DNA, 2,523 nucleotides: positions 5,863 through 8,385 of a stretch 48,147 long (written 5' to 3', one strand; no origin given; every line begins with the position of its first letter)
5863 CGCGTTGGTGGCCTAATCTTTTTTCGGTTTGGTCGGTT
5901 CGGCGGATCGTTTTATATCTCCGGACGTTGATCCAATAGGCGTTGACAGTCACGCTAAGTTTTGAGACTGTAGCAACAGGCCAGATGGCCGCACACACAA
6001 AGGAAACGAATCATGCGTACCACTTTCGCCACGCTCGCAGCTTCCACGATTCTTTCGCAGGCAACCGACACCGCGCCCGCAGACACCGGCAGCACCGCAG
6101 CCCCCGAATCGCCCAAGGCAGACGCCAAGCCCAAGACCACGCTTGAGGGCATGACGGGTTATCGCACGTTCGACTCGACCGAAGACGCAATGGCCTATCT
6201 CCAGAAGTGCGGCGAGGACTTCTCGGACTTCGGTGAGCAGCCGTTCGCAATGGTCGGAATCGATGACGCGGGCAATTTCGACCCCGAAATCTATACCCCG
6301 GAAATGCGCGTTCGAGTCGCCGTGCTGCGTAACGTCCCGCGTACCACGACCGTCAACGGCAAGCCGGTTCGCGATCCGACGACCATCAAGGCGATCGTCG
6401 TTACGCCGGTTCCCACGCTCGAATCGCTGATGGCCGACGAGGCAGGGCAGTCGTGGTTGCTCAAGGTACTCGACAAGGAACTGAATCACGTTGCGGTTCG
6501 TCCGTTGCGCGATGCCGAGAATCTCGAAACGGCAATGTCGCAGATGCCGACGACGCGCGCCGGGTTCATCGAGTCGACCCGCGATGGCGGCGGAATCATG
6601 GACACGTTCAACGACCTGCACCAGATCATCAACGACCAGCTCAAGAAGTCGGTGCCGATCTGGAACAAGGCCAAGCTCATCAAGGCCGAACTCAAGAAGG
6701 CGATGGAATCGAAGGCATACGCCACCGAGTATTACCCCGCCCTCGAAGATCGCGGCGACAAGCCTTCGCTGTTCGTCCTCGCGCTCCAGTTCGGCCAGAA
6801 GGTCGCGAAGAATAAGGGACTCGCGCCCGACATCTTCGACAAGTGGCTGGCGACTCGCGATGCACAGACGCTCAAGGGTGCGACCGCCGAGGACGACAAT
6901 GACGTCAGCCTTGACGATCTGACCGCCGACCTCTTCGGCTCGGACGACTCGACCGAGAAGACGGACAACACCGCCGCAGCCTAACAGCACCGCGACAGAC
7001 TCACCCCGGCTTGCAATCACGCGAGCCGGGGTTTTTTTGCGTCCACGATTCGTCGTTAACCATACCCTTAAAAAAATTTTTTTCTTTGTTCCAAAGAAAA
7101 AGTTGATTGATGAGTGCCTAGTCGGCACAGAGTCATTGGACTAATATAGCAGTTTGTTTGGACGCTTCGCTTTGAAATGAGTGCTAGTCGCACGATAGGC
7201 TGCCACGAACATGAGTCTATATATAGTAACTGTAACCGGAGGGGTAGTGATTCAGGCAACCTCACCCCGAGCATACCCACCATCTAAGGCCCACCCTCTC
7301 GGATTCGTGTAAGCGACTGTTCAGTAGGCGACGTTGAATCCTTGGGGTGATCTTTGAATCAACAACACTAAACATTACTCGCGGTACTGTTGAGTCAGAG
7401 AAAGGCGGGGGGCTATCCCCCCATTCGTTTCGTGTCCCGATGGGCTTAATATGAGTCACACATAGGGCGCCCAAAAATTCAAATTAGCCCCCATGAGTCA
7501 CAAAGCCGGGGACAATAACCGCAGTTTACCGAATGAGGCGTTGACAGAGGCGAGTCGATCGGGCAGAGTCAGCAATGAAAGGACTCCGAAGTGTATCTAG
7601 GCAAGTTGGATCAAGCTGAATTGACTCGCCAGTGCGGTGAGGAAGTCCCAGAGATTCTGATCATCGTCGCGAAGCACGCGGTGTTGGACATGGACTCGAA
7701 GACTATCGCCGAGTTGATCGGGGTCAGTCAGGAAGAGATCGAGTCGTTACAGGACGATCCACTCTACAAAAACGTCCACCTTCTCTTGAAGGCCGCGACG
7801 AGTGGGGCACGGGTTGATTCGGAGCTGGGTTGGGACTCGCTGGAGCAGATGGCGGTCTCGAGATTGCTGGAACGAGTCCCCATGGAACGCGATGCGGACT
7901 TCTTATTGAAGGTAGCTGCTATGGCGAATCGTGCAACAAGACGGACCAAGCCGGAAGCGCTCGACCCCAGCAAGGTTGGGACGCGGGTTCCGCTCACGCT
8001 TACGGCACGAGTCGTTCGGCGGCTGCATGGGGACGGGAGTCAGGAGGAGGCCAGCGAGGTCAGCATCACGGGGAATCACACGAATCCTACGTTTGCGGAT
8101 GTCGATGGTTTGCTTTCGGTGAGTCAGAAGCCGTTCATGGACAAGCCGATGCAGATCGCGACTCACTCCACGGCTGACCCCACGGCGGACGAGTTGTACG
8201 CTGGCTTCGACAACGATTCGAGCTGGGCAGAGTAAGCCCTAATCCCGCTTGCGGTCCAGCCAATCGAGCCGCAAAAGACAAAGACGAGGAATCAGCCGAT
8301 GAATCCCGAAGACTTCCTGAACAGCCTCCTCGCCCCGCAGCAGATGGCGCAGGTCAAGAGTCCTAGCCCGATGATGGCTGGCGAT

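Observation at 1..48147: Genome-wide excess of GANTC (CcrM/HinfI-type) sites in coding and non-coding DNA, with no methyltransferase gene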

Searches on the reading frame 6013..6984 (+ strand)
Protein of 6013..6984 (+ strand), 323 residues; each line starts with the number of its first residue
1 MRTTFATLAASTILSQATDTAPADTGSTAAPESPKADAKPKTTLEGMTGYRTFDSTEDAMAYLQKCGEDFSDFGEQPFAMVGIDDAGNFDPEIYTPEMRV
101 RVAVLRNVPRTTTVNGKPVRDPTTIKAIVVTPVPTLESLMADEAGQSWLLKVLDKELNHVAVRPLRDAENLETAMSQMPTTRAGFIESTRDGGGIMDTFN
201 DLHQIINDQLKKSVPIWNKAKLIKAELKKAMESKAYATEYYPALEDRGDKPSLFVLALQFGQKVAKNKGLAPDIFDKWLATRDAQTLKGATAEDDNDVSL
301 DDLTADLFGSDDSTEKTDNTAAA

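Call 15: search_protein_families(library=pfam, proteins=[window:6013-6984:+], max_evalue=0.01)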
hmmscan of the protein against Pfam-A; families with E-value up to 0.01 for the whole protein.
window:6013-6984:+ (323 aa): 0 families

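Call 30: search_protein_families(library=phrogs, proteins=[window:6013-6984:+], max_evalue=0.01)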
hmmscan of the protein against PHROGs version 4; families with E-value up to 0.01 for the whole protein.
window:6013-6984:+ (323 aa): 0 families

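Call 61: find_homologous_proteins(query=window:6013-6984:+, max_evalue=0.001)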
Query window:6013-6984:+ (323 aa): 228 proteins with E <= 0.001 among 4127 candidates; the best 120 are listed.
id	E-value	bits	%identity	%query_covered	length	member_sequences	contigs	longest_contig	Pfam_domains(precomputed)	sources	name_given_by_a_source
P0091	2.3e-208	709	100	100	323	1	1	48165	-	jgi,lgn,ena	-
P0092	3.4e-195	665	96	100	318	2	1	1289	-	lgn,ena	-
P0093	1.3e-186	637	98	89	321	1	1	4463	-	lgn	-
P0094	1.2e-131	457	69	95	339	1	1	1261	-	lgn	-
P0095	8.2e-128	444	69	87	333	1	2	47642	-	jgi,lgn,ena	-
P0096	2.5e-127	443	71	91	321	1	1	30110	-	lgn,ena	-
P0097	2.8e-127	443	67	95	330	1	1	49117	-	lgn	-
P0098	3.1e-127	442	66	93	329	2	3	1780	-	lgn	-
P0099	9.6e-125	434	67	97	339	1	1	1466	-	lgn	-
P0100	6.4e-124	431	70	85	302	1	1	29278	-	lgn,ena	-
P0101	1.1e-123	431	70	81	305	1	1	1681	-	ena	-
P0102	1.4e-123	430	71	82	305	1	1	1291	-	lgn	-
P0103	6.2e-122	425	72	76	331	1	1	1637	-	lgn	-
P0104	7.5e-121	421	67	89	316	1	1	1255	-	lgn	-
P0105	1.5e-120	420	64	91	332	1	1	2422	-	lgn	-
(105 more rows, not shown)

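Call 73: predict_structure(alignment_id=A4)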
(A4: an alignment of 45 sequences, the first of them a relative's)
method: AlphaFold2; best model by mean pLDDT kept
length: 323 residues; sequences in the alignment: 45
mean_pLDDT: 85.1   pTM: 0.56
mean pLDDT of the five models: 85.1, 84.7, 83.7, 83.7, 83.3
residues with pLDDT >= 90: 211; 70-90: 44; 50-70: 38; < 50: 30
segments of 3 or more residues with pLDDT < 50: 1-4, 9-16, 291-298
pLDDT, mean of each block of 10 residues (from residue 1): 46 46 55 77 93 98 96 97 97 98 96 95 96 98 98 94 88 89 81 76 97 98 96 97 97 98 95 95 81 49 66 53 48
secondary structure, 60 per line:
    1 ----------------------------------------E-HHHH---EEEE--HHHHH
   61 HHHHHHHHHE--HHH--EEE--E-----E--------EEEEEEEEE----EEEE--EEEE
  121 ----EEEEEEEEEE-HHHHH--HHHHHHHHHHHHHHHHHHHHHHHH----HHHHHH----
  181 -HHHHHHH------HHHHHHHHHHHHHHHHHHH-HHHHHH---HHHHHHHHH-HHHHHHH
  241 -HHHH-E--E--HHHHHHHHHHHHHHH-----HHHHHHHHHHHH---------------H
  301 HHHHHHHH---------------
elements in order: H43-46 E50-53 H56-69 E78-80 E98-106 E111-114 E117-120 E125-134 H136-140 H143-166 H171-176 H182-188 H195-213 H215-220 H224-232 H234-240 H242-245 H253-267 H273-284 H300-308

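Call 76: fold_search(model_id=the predicted structure, library=pdb)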
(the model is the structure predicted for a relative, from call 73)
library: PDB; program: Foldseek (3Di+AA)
matches with E <= 10: 89; with E <= 0.001: 0
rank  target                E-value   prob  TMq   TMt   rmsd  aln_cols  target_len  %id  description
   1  8tme_A                1.1e+00  0.03  0.11  0.10  22.4       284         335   13  Cryo-EM structure of CorA in complex with conformation-specific synthetic antibody C18 and 100 uM MgCl2, State MG0.1-1 (released 2025-02-12)
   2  6yfn_AA               1.2e+00  0.13  0.08  0.16   9.8        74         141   12  Virus-like particle of bacteriophage ESE058 (released 2020-09-02)
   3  9grn_B                1.3e+00  0.03  0.12  0.09  23.1       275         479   11  Crystal structure of the engineered C-terminal phosphatase domain from Saccharomyces cerevisiae Vip1 (apo, loop deleti (released 2025-02-26)
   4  4zor_D                1.4e+00  0.11  0.11  0.18  10.5        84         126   14  The structure of the S37P MS2 viral capsid assembly. (released 2016-09-07)
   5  7ban_A                1.4e+00  0.06  0.08  0.02  14.5       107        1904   18  human Teneurin4 Mut C2 (released 2022-01-12)
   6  4f3e_A                1.5e+00  0.03  0.09  0.07  22.5       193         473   11  Crystal Structure of Thermus thermophilus HB8 CasA (released 2012-05-23)
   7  8sgd_B                1.6e+00  0.06  0.10  0.12  11.5       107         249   13  Crystal Structure of CDC3(G) - CDC10(Delta 1-10) heterocomplex from Saccharomyces cerevisiae (released 2023-06-28)
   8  8s09_4                1.7e+00  0.05  0.10  0.06  14.9        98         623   14  H. sapiens MCM2-7 double hexamer bound to double stranded DNA (released 2024-10-02)
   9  6f5p_A                1.7e+00  0.03  0.11  0.06  22.9       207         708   10  A mechanism for the activation of the influenza virus transcriptase (released 2018-09-19)
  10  6ywv_n                1.9e+00  0.06  0.10  0.15  15.0       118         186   14  The structure of the Atp25 bound assembly intermediate of the mitoribosome from Neurospora crassa (released 2020-11-11)
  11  6yfk_AA               2.4e+00  0.07  0.08  0.16  10.3        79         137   10  Virus-like particle of bacteriophage ESE007 (released 2020-09-02)
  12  6yf7_AA               2.8e+00  0.08  0.12  0.23   8.0        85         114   13  Virus-like particle of bacteriophage AC (released 2020-09-02)
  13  4i0u_E                2.8e+00  0.01  0.08  0.08  22.9       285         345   11  Improved structure of Thermotoga maritima CorA at 2.7 A resolution (released 2013-03-06)
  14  6mrk_A                3.0e+00  0.04  0.07  0.10  14.4        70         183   13  Crystal structure of dmNxf2 NTF2-like domain in complex with Nxt1/p15 (released 2019-07-03)
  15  2p0t                  3.2e+00  0.03  0.09  0.19  17.6       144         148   13  Structural Genomics, the crystal structure of a conserved putative protein from Pseudomonas syringae pv. tomato str. DC3 (released 2007-04-03)
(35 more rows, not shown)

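Call 86: search_solved_structures(query=A4, max_evalue=1)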
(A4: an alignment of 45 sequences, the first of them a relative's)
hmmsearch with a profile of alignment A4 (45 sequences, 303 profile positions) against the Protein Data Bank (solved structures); distinct sequences matched with E-value up to 1: 1.
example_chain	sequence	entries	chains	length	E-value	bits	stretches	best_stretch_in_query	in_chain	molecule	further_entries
9ugr_A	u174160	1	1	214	0.15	14.6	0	164-198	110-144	Syn-F4-Link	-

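Call 102: fold_search(model_id=the predicted structure, library=viral)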
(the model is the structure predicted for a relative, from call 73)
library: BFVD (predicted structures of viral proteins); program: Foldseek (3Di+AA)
matches with E <= 10: 149; with E <= 0.001: 0
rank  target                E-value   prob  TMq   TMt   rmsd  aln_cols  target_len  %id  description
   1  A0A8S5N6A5            3.4e-01  0.16  0.10  0.21  15.6        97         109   13  Uncharacterized protein [Myoviridae sp. ctsip2]
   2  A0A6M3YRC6            3.9e-01  0.25  0.14  0.26   6.9       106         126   12  (no name in the UniProt tables at hand)
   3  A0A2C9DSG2            4.3e-01  0.04  0.10  0.09  22.0       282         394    9  Uncharacterized protein [Western grey kangaroopox virus]
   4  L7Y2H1                5.2e-01  0.06  0.09  0.13  17.2       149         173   15  Uncharacterized protein [Megavirus lba]
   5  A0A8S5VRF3            5.5e-01  0.03  0.08  0.07  57.4       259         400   14  (no name in the UniProt tables at hand)
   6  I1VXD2                7.3e-01  0.35  0.11  0.19   6.9        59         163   19  (no name in the UniProt tables at hand)
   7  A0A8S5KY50            7.3e-01  0.15  0.09  0.17  10.4        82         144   12  Coat protein [ssRNA phage Gerhypos.2_6]
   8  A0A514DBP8            8.2e-01  0.11  0.07  0.20  10.6        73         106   15  Uncharacterized protein (Fragment) [Leviviridae sp.]
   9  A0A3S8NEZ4            8.7e-01  0.07  0.11  0.21  15.5       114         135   18  Putative major capsid protein [Sulfolobales Beppu filamentous virus 2]
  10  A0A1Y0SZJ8            1.0e+00  0.15  0.15  0.26   8.0       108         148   17  Uncharacterized protein [Pseudomonas phage Phabio]
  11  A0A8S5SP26            1.1e+00  0.04  0.10  0.15  33.9       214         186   10  HU-like DNA-binding protein [Siphoviridae sp. ctqSm5]
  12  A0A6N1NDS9            1.2e+00  0.15  0.09  0.18  19.6        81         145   15  Mg347 protein [Tupanvirus deep ocean]
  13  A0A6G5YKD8            1.4e+00  0.03  0.10  0.14  23.8       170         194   12  (no name in the UniProt tables at hand)
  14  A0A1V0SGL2            1.5e+00  0.04  0.11  0.16  18.8       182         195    8  Uncharacterized protein [Hokovirus HKV1]
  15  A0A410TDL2            1.6e+00  0.08  0.08  0.09  10.2        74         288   16  (no name in the UniProt tables at hand)
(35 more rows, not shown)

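Call 106: search_protein_representatives(alignment_id=A4)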
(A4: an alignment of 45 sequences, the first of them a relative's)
Query: 45 sequences, 303 profile positions. Proteins with E-value up to 0.001 (for the whole library): 463; up to 1e-10: 273; up to 1e-30: 112. The best 150 are listed.
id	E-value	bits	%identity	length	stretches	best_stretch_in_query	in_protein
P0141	9.9e-129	445.3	-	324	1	5-301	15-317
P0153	2.7e-124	430.8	-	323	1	1-294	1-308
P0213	9.5e-110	383.0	-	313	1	6-296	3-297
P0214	1.0e-108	379.6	-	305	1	1-294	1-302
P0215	5.0e-106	370.8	-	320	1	4-294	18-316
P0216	9.2e-106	369.9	-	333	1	6-294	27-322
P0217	3.3e-105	368.1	-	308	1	1-294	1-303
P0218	5.7e-103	360.8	-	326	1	1-298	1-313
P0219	1.4e-102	359.5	-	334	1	6-297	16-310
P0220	2.2e-102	358.8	-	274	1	13-288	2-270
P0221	1.5e-101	356.1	-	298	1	1-291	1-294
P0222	2.7e-101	355.2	-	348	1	6-300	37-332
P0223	2.6e-100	352.0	-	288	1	4-291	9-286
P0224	5.6e-100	350.9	-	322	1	1-300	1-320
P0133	3.4e-99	348.3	-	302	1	1-223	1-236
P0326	7.3e-30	120.7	-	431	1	16-269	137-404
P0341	1.0e-25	107.1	-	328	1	13-272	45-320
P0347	4.6e-25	104.9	-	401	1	80-274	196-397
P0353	3.3e-23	98.8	-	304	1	14-272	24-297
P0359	3.7e-22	95.4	-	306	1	19-278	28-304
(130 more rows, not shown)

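Call 107: find_encoding_contigs(protein=P0359, flank=10000, max_places=1)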
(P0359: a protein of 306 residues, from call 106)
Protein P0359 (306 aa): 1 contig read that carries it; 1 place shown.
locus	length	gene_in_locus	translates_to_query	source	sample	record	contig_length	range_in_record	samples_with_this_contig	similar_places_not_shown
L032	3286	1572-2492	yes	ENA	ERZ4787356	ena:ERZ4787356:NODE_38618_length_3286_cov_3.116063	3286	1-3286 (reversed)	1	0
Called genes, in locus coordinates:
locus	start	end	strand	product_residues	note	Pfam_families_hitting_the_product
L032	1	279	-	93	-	?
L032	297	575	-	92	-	-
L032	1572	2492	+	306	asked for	-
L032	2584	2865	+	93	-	-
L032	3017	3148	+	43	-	-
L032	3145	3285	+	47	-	?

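Call 108: find_encoding_contigs(protein=P0326, flank=10000, max_places=1)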
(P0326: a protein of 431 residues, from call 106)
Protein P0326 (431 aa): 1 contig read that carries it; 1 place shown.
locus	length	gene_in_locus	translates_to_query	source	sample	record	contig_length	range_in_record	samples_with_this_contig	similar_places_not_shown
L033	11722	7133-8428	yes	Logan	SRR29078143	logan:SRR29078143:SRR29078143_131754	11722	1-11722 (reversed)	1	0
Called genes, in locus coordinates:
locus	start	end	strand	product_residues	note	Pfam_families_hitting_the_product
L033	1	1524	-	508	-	?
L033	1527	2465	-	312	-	-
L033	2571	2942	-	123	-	-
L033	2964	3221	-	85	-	-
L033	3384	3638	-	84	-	-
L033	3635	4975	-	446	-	-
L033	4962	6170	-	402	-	-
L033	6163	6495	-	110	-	-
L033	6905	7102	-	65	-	-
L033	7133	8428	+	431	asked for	-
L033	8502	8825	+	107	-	-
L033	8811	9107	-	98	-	-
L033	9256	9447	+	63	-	-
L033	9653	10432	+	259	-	-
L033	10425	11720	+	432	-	?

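Call 109: find_encoding_contigs(protein=P0347, flank=10000, max_places=1)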
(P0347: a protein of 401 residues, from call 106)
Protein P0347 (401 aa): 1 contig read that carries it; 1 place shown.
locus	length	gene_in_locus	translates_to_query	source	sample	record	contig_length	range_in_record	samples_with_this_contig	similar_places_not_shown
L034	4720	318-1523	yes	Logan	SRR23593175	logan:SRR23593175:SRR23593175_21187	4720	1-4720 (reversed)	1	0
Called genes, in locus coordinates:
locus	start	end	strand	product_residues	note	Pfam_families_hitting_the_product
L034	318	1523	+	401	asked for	-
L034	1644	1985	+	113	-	-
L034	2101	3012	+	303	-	-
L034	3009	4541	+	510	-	-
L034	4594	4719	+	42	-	?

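Call 110: find_encoding_contigs(protein=P0353, flank=10000, max_places=1)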
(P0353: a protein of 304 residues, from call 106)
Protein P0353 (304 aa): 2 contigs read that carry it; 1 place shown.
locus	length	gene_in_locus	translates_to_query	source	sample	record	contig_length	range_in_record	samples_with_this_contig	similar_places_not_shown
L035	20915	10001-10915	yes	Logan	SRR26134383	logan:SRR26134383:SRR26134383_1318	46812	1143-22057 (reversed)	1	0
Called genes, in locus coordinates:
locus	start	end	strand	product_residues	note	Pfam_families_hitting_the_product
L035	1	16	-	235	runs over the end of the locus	-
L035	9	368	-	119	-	-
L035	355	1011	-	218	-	-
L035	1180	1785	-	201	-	-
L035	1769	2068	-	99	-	-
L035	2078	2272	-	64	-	-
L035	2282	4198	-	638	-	PF13086:AAA_11 (faint), PF13245:AAA_19, PF13604:AAA_30, PF01443:Viral_helicase1 (faint), PF13538:UvrD_C_2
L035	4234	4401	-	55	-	-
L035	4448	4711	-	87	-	-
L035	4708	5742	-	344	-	-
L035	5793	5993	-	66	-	-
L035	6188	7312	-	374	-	-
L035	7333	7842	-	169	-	-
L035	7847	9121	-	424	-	-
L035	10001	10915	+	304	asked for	-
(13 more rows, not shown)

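Call 111: find_encoding_contigs(protein=P0341, flank=10000, max_places=1)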
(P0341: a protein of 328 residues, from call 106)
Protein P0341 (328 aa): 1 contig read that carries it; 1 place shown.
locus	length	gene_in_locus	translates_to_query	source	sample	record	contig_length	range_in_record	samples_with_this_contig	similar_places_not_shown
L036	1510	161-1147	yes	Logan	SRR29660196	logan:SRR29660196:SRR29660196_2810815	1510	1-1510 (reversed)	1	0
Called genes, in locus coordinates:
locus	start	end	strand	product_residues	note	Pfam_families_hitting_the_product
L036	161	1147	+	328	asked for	-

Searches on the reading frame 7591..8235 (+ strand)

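Call 15: search_protein_families(library=pfam, proteins=[window:7591-8235:+], max_evalue=0.01)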
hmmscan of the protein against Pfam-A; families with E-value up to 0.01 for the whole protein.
window:7591-8235:+ (214 aa): 0 families

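Call 30: search_protein_families(library=phrogs, proteins=[window:7591-8235:+], max_evalue=0.01)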
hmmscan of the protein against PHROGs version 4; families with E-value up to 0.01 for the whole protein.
window:7591-8235:+ (214 aa): 1 family
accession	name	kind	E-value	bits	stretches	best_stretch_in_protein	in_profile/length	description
phrog_16503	-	head and packaging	0.0056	17.5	1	77-122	65-110/194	terminase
